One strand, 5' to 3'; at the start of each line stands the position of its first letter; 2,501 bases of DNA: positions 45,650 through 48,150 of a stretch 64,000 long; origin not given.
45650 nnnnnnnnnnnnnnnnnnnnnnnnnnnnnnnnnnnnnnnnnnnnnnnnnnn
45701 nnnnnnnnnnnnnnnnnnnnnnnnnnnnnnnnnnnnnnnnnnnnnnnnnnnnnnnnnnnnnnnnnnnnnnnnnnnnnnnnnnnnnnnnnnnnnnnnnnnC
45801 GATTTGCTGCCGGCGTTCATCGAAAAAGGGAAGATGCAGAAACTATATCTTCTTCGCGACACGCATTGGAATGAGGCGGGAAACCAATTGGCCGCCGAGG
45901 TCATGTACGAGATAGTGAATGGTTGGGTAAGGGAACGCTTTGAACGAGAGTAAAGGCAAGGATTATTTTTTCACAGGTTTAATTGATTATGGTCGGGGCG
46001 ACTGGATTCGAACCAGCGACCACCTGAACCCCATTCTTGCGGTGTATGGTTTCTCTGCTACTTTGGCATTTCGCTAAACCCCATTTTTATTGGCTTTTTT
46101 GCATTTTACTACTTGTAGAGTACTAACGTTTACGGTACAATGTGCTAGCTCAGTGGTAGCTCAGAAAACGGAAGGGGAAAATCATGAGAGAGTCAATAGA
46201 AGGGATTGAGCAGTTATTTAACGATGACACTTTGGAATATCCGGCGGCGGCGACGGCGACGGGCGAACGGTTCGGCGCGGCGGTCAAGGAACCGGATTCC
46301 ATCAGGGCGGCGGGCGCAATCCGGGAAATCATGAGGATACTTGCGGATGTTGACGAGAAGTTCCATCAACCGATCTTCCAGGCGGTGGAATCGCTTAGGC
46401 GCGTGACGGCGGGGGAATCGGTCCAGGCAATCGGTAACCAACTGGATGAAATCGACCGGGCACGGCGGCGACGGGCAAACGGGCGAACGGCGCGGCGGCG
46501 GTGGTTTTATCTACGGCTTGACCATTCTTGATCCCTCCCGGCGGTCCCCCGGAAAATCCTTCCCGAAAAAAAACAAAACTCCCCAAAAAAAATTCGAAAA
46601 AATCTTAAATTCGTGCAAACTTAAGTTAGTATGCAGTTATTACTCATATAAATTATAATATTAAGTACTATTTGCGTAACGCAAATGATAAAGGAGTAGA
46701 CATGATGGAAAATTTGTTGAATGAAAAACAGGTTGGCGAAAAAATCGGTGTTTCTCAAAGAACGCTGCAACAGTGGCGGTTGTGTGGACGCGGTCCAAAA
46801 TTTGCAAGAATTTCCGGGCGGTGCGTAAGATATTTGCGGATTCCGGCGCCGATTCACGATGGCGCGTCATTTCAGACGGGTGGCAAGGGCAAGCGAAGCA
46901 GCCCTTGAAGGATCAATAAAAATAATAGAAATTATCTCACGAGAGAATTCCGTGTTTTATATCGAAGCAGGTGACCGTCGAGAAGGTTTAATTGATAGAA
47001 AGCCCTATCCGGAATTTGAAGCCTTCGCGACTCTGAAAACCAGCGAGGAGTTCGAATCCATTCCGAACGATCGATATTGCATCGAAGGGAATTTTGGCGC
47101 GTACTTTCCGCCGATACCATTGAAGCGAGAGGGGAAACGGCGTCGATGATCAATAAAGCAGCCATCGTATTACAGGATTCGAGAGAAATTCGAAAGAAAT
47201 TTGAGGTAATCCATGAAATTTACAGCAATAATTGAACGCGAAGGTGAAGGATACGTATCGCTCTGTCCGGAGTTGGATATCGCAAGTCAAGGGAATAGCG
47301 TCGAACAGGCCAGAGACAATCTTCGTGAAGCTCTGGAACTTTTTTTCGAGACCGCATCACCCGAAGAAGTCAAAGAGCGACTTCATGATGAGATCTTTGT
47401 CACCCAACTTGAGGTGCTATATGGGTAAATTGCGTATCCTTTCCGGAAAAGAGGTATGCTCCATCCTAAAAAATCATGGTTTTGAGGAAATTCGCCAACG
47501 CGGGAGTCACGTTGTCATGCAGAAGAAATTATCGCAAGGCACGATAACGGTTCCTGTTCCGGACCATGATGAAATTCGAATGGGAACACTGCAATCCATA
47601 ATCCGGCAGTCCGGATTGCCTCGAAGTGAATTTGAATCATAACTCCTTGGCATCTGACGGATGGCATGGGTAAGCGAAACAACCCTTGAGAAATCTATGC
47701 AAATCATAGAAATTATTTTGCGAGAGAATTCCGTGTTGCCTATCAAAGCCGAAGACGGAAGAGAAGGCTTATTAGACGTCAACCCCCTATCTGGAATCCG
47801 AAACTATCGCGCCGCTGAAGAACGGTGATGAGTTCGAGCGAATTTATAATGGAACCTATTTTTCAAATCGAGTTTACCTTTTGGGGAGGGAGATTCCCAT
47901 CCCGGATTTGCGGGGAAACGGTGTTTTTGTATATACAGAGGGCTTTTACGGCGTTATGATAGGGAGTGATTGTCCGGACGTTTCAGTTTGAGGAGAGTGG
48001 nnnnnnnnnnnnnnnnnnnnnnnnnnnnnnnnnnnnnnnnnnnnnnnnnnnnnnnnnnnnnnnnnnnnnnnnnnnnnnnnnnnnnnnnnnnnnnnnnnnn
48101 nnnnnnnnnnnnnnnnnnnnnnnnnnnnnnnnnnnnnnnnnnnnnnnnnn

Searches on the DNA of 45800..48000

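Call 65: search_rna_families(source=window, start=45800, end=48000, threshold=evalue, max_evalue=1)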
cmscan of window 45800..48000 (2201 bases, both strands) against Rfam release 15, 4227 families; matches with E-value up to 1: 0.
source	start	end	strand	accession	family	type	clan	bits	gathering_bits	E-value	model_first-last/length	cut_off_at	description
